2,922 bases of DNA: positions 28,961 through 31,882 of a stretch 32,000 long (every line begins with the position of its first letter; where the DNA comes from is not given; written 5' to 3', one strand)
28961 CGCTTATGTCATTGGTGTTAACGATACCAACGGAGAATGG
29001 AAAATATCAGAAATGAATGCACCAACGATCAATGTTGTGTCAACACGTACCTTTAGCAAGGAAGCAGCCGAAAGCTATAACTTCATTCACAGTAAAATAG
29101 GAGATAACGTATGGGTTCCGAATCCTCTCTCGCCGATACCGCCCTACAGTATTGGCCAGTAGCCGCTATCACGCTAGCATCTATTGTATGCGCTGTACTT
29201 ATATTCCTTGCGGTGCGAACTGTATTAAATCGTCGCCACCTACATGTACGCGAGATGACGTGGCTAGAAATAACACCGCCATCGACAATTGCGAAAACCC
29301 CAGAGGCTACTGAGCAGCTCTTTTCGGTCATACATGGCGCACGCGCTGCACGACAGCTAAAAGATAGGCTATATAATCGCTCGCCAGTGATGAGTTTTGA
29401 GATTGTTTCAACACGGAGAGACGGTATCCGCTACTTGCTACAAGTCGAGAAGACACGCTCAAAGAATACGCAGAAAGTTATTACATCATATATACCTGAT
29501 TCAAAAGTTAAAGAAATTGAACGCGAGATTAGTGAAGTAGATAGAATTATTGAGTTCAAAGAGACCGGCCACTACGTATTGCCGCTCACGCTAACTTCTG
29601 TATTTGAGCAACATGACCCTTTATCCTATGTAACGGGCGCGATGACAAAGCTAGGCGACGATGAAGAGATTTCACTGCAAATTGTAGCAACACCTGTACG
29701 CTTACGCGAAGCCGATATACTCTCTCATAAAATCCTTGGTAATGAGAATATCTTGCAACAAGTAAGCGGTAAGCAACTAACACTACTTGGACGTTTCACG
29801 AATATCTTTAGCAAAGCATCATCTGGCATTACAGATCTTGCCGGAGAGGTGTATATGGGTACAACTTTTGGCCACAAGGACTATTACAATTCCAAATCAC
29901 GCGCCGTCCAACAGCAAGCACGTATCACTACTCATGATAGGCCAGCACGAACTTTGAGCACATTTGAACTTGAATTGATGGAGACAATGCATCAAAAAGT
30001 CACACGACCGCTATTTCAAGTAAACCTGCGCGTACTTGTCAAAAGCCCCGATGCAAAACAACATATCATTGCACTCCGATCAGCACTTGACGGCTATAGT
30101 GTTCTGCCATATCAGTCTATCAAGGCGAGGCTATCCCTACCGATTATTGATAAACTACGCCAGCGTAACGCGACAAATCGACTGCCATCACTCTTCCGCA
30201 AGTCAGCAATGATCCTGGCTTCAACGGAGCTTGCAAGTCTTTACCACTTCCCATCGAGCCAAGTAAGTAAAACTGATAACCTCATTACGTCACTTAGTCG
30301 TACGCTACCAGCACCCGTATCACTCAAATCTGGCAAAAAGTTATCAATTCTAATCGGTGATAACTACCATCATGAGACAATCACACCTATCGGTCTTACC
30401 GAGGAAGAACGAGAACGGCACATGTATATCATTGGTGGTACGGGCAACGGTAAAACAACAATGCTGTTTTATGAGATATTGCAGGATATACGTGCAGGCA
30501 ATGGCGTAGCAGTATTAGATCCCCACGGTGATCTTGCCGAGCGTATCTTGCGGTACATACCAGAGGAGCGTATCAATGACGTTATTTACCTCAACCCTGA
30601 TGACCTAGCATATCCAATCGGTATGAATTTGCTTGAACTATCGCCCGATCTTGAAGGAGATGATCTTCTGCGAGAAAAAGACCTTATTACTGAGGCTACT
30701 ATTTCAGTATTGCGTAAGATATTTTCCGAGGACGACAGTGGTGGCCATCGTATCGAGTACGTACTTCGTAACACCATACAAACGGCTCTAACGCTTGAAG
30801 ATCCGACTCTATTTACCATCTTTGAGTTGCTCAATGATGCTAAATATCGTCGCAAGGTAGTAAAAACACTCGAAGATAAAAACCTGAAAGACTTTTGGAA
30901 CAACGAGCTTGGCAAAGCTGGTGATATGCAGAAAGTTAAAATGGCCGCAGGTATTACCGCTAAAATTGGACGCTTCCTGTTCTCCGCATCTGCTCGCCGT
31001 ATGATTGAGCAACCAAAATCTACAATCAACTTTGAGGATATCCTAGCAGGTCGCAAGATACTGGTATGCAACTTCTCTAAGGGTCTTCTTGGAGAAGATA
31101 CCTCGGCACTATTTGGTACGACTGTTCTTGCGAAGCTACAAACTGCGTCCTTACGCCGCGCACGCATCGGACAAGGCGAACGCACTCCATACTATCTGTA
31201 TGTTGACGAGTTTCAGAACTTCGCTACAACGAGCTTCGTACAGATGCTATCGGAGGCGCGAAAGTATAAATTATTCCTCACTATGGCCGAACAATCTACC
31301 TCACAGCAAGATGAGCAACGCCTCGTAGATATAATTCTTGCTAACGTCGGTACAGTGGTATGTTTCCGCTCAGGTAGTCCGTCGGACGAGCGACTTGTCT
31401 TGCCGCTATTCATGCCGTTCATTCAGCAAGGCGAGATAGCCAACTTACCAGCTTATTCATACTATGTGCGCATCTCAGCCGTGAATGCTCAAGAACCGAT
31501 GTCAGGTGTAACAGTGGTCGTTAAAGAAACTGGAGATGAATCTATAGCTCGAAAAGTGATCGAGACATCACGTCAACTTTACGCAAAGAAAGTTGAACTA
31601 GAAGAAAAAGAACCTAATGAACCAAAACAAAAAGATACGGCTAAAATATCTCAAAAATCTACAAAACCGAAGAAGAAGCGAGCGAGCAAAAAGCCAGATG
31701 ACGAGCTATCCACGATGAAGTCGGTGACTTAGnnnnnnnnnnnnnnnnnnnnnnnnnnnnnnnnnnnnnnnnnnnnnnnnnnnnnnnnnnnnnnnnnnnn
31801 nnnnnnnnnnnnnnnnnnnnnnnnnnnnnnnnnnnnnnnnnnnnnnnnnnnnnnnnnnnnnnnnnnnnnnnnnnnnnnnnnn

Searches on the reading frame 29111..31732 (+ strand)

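Call 49: search_protein_families(library=pfam, proteins=[window:29111-31732:+], max_evalue=0.001)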
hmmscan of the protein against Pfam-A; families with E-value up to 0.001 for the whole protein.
window:29111-31732:+ (873 aa): 3 families
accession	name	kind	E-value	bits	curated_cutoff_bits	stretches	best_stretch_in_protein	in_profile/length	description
PF10412.15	TrwB_AAD_bind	-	9.1e-07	28.5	20.5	1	424-496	4-70/387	Type IV secretion-system coupling protein DNA-binding domain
PF12696.13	TraG-D_C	-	7.4e-05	23.1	22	1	694-755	2-67/126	TraM recognition site of TraD and TraG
PF01935.23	DUF87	-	0.00025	21.7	23.2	1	435-543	23-125/220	Helicase HerA, central domain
